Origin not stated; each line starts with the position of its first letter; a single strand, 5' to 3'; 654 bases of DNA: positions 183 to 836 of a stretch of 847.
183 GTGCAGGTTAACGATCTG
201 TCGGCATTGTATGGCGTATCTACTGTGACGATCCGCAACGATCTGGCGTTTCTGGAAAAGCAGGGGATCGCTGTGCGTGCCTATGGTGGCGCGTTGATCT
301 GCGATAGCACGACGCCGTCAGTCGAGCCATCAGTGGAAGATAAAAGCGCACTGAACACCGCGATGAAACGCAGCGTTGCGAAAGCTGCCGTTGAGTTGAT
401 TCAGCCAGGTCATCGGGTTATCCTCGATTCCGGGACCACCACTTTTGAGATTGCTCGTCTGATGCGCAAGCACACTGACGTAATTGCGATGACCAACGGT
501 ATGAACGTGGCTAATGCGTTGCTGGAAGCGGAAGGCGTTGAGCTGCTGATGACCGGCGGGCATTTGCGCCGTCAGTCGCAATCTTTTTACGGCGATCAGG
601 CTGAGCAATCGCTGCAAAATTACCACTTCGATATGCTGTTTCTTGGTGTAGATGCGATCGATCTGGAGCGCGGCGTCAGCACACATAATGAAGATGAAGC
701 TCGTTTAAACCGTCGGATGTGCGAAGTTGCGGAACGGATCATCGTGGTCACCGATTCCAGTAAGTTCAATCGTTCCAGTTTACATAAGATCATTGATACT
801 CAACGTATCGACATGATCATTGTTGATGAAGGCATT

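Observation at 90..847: The real gene is absent from the ORF track; the only listed ORF is its antisense shadow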

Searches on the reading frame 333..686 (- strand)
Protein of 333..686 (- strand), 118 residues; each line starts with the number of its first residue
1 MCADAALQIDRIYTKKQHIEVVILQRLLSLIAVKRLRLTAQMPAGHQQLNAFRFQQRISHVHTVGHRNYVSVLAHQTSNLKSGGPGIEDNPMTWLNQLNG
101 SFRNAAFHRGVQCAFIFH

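Call 6: search_protein_families(proteins=[window:333-686:-], library=ncbifam, max_evalue=1)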
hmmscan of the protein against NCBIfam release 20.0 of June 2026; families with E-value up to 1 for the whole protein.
seq(118 aa): 0 families

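Call 10: profile_search(protein=window:333-686:-)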
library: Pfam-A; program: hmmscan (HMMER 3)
A. the first sequence (118 residues): domains with independent E <= 10: 0; with E <= 0.001: 0
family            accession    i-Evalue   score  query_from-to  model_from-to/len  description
(no Pfam family matches the first sequence, even at E <= 10)

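Call 18: list_cluster_members(proteins=[window:333-686:-, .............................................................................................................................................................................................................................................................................])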
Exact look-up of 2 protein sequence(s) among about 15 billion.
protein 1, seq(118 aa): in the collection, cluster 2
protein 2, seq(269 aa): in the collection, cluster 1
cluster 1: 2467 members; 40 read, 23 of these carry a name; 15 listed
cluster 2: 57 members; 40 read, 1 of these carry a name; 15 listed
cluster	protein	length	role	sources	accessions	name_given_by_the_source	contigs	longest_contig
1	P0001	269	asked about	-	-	aga operon transcriptional regulator AgaR [Escherichia coli] | DeoR family transcriptional regulator of aga operon | Putative aga operon transcriptional repressor n=82 Tax=Enterobacteriaceae TaxID=543 ...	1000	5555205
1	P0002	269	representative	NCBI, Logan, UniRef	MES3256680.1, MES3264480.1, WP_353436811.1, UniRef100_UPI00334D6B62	aga operon transcriptional regulator AgaR [Escherichia coli] | aga operon transcriptional regulator AgaR n=1 Tax=Escherichia coli TaxID=562 ...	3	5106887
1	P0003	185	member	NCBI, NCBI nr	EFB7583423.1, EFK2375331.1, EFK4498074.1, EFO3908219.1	TPA: aga operon transcriptional regulator AgaR, partial [Escherichia coli] | DeoR family transcriptional regulator [Escherichia coli]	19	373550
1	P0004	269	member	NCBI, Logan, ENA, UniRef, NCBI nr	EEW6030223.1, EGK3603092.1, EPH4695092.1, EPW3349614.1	AgaR family transcriptional regulator [Escherichia coli] | aga operon transcriptional regulator AgaR n=1 Tax=Escherichia coli TaxID=562 ... | aga operon transcriptional regulator AgaR [Escherichia coli]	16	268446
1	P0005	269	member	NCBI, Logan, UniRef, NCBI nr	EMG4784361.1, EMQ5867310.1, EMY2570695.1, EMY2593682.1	TPA: aga operon transcriptional regulator AgaR [Escherichia coli] | aga operon transcriptional regulator AgaR n=1 Tax=Escherichia coli TaxID=562 ... | aga operon transcriptional regulator AgaR [Escherichia coli]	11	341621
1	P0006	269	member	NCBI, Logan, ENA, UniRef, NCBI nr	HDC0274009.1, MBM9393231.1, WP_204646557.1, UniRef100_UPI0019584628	TPA: aga operon transcriptional regulator AgaR [Escherichia coli] | DeoR family transcriptional regulator n=1 Tax=Escherichia coli TaxID=562 ... | DeoR family transcriptional regulator [Escherichia coli]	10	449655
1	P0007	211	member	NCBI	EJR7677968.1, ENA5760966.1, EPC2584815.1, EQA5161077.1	aga operon transcriptional regulator AgaR, partial [Escherichia coli]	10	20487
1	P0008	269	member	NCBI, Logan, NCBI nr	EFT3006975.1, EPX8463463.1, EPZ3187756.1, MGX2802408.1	aga operon transcriptional regulator AgaR [Escherichia coli]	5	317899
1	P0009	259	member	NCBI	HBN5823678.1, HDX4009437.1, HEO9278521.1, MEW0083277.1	aga operon transcriptional regulator AgaR, partial [Escherichia coli]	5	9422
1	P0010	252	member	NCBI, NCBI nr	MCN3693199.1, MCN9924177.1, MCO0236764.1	aga operon transcriptional regulator AgaR, partial [Escherichia coli] | aga operon transcriptional regulator AgaR [Escherichia coli]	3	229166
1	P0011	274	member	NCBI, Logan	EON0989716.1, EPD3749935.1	aga operon transcriptional regulator AgaR [Escherichia coli]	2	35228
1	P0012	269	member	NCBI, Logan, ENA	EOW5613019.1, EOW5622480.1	aga operon transcriptional regulator AgaR [Escherichia coli O109:H45]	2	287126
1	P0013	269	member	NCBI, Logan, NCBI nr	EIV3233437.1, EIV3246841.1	aga operon transcriptional regulator AgaR [Escherichia coli]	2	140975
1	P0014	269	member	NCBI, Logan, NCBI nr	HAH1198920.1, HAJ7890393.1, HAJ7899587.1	TPA: aga operon transcriptional regulator AgaR [Escherichia coli] | aga operon transcriptional regulator AgaR [Escherichia coli]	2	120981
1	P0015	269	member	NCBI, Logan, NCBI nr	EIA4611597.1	aga operon transcriptional regulator AgaR [Escherichia coli]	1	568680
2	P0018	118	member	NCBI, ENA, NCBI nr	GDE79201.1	hypothetical protein HmCmsJML291_02548 [Escherichia coli]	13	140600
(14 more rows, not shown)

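Call 19: find_encoding_contigs(protein=P0018, flank=2500, max_places=5)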
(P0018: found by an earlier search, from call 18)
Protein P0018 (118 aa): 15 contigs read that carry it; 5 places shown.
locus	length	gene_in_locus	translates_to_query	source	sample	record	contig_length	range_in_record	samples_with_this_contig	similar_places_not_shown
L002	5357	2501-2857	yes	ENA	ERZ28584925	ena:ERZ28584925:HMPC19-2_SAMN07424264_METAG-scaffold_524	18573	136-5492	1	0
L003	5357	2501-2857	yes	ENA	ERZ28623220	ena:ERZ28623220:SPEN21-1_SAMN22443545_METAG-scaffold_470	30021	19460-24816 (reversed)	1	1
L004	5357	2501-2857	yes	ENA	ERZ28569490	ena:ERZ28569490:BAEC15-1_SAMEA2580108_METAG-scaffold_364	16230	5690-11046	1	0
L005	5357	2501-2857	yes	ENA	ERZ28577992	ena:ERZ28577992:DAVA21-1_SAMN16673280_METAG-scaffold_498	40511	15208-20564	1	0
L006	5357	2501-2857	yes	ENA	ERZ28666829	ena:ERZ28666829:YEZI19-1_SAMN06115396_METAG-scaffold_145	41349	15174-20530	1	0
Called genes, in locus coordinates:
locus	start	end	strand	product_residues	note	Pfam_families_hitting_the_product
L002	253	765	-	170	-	PF27752:UCP030791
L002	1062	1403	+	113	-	PF04295:GD_AH_second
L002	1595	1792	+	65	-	PF20629:GD_AH_C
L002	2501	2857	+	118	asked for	-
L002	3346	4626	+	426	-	PF08013:GatZ_KbaZ-like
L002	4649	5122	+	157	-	PF03830:PTSIIB_sorb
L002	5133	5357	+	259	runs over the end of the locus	PF03609:EII-Sor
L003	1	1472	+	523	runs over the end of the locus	PF08666:SAF, PF04295:GD_AH_second, PF20629:GD_AH_C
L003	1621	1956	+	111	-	PF15937:PrlF_antitoxin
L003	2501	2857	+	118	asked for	-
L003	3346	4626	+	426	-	PF08013:GatZ_KbaZ-like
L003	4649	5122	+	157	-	PF03830:PTSIIB_sorb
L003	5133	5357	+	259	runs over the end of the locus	PF03609:EII-Sor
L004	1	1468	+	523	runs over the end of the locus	PF08666:SAF, PF04295:GD_AH_second, PF20629:GD_AH_C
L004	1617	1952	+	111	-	PF15937:PrlF_antitoxin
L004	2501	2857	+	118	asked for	-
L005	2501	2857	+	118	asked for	-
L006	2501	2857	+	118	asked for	-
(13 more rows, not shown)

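Call 48: find_homologous_proteins(query=window:333-686:-)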
Query seq(118 aa) (118 aa): 11 proteins with E <= 0.001 among 13 candidates.
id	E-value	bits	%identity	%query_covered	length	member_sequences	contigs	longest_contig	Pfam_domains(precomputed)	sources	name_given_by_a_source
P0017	3.4e-69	248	97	100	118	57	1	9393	-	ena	-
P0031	7.1e-39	151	97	59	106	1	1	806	PF04039.19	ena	-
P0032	5.0e-38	148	92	65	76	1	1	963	-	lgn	-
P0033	7.0e-31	125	89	62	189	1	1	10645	-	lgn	-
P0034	5.4e-13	67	51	68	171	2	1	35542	-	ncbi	-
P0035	1.2e-11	63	52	68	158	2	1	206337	-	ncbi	-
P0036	1.3e-10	59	49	68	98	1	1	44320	-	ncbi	-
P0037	7.4e-9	54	94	28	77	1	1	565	-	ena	-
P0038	8.8e-8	50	94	29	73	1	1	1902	-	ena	-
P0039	3.7e-5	42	100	21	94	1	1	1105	-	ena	-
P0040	8.8e-5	41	92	21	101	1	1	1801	PF01709.27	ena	-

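Call 49: find_encoding_contigs(protein=P0035, flank=2500, max_places=2)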
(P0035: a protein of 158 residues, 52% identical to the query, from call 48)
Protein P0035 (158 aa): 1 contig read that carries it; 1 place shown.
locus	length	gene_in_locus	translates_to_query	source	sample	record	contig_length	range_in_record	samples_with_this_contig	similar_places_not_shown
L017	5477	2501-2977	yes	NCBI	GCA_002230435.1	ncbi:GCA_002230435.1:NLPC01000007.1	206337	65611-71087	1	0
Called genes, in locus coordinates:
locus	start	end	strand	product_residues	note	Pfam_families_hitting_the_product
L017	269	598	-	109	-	-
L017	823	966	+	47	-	-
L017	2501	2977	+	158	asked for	-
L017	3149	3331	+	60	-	-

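Call 50: find_encoding_contigs(protein=P0034, flank=2500, max_places=2)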
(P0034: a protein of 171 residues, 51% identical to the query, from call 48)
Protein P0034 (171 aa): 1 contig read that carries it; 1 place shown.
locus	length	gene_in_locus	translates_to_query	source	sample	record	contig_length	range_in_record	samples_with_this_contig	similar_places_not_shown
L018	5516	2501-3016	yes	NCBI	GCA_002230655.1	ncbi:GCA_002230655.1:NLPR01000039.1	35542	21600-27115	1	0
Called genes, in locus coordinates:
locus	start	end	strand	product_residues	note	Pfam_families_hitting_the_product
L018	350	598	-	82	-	-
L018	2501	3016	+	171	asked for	-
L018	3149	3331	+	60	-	-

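Call 51: find_encoding_contigs(protein=P0036, flank=2500, max_places=2)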
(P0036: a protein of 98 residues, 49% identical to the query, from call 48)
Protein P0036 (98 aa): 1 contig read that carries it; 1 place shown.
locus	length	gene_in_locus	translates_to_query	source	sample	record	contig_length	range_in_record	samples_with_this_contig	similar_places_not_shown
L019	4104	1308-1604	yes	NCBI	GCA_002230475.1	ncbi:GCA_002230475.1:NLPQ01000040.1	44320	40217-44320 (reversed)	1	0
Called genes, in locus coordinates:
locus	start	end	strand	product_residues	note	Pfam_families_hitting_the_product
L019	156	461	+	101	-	-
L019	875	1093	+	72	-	-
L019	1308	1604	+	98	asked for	-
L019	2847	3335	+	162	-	PF08013:GatZ_KbaZ-like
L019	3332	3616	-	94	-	-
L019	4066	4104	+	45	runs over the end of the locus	-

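Call 56: search_solved_structures(query=P0001, max_evalue=0.00001)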
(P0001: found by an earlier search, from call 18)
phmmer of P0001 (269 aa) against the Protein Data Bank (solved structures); distinct sequences matched with E-value up to 0.00001: 1.
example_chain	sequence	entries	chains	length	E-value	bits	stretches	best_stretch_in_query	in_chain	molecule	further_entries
7l6l_A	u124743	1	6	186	1.8e-12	50.7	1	84-252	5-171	Deoxyribose operon repressor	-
